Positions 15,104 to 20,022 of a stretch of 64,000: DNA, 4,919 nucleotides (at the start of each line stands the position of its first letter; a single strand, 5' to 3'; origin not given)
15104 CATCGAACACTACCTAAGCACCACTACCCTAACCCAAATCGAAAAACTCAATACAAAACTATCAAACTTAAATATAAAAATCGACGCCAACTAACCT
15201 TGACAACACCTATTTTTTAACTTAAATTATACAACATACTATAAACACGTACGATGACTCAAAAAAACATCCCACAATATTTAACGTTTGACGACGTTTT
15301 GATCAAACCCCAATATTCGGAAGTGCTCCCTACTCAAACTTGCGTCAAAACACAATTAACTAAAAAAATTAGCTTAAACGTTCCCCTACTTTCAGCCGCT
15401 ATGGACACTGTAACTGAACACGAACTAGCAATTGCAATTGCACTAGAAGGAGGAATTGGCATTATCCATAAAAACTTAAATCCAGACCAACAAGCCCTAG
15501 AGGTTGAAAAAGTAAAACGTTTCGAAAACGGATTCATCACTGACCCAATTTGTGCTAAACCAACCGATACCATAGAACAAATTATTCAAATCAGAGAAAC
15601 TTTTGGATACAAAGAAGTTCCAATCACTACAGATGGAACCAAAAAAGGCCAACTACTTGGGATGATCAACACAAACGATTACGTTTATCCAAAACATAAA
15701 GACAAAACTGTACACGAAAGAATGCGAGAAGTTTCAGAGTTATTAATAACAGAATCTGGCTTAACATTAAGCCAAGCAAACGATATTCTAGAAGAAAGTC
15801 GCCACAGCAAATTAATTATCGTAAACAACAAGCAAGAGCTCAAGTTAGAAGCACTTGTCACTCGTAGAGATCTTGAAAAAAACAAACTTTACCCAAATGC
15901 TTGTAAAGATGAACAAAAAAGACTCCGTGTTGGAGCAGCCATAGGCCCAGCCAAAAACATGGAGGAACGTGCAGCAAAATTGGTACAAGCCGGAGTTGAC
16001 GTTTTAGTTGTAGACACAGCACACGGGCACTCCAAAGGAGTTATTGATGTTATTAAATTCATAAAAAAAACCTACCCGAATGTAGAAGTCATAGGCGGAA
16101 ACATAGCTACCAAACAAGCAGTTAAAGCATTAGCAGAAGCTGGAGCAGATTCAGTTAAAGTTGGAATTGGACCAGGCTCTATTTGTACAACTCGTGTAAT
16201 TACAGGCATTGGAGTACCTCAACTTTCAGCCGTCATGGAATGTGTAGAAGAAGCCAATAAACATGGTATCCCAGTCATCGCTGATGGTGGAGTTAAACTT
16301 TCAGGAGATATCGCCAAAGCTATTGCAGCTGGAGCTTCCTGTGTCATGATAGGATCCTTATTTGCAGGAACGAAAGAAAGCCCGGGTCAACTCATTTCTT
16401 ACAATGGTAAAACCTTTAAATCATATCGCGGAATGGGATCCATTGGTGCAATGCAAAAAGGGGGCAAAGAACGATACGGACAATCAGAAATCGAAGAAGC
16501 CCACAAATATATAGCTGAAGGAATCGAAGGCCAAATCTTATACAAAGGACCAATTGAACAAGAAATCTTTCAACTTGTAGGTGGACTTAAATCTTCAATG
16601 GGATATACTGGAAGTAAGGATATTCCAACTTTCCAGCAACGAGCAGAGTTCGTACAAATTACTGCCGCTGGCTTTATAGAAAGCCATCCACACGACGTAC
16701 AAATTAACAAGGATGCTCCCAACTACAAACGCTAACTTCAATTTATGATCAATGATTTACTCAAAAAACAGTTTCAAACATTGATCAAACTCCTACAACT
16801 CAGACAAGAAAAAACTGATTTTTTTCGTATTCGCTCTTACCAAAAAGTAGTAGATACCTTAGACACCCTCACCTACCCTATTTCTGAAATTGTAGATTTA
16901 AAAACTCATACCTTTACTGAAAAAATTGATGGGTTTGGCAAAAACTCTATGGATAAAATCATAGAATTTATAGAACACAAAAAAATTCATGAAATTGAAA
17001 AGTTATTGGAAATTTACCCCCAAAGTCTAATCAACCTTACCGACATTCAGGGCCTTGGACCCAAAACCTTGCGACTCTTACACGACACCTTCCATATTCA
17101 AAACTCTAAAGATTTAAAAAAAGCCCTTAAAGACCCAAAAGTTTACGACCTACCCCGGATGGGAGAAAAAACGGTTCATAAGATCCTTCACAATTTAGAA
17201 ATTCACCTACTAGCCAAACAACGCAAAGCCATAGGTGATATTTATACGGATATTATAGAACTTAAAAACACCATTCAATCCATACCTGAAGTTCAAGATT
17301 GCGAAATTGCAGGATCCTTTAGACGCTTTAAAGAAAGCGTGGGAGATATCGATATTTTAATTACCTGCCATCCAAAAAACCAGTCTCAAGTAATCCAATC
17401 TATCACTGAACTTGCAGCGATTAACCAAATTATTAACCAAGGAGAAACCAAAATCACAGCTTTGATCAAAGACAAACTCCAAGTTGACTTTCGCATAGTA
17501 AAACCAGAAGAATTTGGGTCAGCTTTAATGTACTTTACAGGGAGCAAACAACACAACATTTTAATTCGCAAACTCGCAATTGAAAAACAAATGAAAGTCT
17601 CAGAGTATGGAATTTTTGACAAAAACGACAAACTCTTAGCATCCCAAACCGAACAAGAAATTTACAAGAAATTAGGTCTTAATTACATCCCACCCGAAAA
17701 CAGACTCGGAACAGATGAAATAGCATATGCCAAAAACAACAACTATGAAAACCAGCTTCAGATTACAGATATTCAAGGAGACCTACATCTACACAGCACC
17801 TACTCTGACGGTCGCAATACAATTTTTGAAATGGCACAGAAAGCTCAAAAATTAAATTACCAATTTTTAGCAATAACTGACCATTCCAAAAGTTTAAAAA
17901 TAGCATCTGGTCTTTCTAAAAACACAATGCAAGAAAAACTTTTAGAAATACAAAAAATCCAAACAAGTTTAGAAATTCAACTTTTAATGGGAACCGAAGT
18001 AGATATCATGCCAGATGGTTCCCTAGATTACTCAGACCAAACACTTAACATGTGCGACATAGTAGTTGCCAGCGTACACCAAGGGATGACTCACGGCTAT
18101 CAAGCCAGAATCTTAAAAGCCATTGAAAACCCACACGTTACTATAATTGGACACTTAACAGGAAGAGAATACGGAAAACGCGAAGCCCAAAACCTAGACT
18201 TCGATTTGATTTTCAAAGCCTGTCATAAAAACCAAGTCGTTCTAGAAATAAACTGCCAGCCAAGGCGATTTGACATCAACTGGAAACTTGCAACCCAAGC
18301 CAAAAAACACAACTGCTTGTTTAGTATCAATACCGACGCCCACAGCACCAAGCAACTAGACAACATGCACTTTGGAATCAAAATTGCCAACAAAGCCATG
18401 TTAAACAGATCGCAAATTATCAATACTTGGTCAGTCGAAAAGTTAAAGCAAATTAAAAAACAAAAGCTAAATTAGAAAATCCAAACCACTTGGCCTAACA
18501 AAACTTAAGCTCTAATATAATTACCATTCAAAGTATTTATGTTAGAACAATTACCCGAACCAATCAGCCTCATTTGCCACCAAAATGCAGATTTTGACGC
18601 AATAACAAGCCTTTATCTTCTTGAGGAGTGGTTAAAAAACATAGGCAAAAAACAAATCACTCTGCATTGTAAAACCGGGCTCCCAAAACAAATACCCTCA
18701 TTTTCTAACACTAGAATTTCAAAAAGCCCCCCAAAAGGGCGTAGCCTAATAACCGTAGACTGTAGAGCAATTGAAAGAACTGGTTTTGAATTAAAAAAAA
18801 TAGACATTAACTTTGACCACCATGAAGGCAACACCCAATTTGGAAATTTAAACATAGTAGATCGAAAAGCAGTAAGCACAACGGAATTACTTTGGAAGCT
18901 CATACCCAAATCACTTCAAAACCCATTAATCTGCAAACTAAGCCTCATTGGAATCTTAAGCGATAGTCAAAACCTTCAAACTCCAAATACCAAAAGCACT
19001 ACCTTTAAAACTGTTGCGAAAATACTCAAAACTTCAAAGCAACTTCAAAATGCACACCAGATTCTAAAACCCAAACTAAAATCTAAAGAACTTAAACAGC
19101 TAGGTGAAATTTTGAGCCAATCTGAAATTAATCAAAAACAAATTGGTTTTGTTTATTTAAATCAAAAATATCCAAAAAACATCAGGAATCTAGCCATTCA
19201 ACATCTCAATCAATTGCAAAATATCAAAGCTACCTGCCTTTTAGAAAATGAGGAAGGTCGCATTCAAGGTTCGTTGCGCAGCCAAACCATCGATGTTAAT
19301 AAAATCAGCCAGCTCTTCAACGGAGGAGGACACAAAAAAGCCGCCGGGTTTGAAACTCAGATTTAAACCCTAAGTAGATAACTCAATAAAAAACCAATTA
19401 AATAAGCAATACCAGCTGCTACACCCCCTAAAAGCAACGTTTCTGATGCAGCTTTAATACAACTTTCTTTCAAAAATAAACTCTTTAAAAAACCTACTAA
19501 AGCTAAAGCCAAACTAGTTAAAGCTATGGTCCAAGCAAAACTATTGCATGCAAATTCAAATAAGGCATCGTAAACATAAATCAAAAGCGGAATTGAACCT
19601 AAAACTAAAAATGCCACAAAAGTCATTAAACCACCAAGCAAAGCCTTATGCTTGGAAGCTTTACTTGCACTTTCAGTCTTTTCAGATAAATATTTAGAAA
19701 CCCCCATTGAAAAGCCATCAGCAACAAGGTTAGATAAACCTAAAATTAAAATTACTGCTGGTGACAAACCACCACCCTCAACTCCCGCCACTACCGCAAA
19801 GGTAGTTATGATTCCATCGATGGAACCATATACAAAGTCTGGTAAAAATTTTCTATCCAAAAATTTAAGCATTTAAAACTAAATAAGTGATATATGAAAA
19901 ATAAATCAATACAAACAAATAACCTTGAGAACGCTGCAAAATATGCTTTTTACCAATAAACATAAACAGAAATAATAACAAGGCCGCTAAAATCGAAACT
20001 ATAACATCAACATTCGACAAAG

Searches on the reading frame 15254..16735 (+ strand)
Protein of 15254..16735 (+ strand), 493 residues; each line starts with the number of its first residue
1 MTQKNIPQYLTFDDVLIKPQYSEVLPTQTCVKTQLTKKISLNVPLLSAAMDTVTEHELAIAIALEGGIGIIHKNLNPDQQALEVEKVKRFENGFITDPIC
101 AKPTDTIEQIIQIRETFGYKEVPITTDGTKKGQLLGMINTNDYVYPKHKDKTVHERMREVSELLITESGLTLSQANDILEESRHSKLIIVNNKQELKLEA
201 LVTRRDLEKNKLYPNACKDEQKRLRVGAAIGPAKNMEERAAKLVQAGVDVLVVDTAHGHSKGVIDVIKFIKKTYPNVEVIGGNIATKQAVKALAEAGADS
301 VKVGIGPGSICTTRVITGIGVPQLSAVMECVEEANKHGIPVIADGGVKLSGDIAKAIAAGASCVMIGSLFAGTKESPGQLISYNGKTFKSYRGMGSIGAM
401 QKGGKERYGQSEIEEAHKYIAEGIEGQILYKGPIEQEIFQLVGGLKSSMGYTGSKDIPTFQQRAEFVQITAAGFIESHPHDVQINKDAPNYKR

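Call 23: search_protein_families(library=pfam, proteins=[window:15254-16735:+], max_evalue=0.00001)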
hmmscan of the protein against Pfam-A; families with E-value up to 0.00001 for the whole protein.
window:15254-16735:+ (493 aa): 5 families
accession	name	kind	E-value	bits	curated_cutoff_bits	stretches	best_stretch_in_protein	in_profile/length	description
PF00478.31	IMPDH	-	1.5e-160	534.3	25.6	1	10-480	2-345/345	IMP dehydrogenase / GMP reductase domain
PF03060.21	NMO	-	3.2e-13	50.2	28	1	280-379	139-234/331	Nitronate monooxygenase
PF00571.33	CBS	-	2.8e-07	31.2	24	0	96-142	7-50/57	CBS domain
PF00977.27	His_biosynth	-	1.3e-06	28.5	23.6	0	329-424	63-160/228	Histidine biosynthesis protein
PF01070.24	FMN_dh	-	1.3e-06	28.2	24.9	0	267-370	210-305/350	FMN-dependent dehydrogenase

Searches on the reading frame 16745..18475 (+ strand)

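Call 4: search_protein_families(library=pfam, proteins=[window:16745-18475:+], max_evalue=1)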
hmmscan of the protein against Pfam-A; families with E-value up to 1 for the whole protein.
window:16745-18475:+ (576 aa): 9 families
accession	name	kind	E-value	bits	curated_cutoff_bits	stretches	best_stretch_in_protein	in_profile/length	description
PF14791.11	DNA_pol_B_thumb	-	1.2e-22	79.9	25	1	260-320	1-62/63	DNA polymerase beta thumb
PF02811.25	PHP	-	2.4e-12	47.9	26.4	1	346-458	1-108/164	PHP domain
PF14716.13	HHH_8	-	2.1e-10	41.3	30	1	2-80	2-72/73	Helix-hairpin-helix domain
PF14792.12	DNA_pol_B_palm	-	1e-08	35.9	25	1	174-247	15-82/113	DNA polymerase beta palm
PF14520.12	HHH_5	-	8e-07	29.9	27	1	97-148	3-52/57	Helix-hairpin-helix domain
PF21655.3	L544_NTransf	-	0.013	15.8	27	1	177-240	17-79/193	L544, nucleotidyltransferase domain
PF22014.2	DUF6932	-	0.11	13.4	27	1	185-255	53-114/142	Family of unknown function (DUF6932)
PF17480.7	AlphaC_N2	-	0.15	12.5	25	1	197-230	27-60/71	AlphaC N-terminal domain 2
PF11798.14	IMS_HHH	-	0.18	12.5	24.4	0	96-114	11-29/32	IMS family HHH motif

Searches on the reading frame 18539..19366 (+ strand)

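Call 4: search_protein_families(library=pfam, proteins=[window:18539-19366:+], max_evalue=1)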
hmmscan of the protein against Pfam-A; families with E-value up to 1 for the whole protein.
window:18539-19366:+ (275 aa): 5 families
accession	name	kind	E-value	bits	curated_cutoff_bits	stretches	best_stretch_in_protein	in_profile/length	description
PF01368.27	DHH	-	3.9e-13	50.2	28.1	1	9-124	2-104/125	DHH family, N-terminal domain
PF02272.25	DHHA1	-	3.1e-08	34.4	25.9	1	212-272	15-82/102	DHHA1 domain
PF08863.15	YolD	-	0.042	14.4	27.5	1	168-227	12-70/94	YolD-like protein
PF08463.15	EcoEI_R_C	-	0.064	13.8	24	1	152-207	4-57/163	EcoEI R protein C-terminal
PF15136.11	UPF0449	-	0.15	13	27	1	144-194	46-94/98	Uncharacterised protein family UPF0449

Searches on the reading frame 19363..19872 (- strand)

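Call 4: search_protein_families(library=pfam, proteins=[window:19363-19872:-], max_evalue=1)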
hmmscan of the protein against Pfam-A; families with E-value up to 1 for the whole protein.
window:19363-19872:- (169 aa): 4 families
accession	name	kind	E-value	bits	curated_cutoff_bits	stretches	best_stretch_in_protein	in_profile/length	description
PF01988.24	VIT1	-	2.6e-32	112.8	28.1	2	12-74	3-66/214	VIT family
PF12084.13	DUF3561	-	0.00096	19.7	25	1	64-153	11-98/107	Protein of unknown function (DUF3561)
PF21001.2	YqiJ_N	-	0.0022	18.6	23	1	39-118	9-90/116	Inner membrane protein YqiJ, N-terminal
PF11368.13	DUF3169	-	0.018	15.1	31.6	1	67-141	88-163/250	Protein of unknown function (DUF3169)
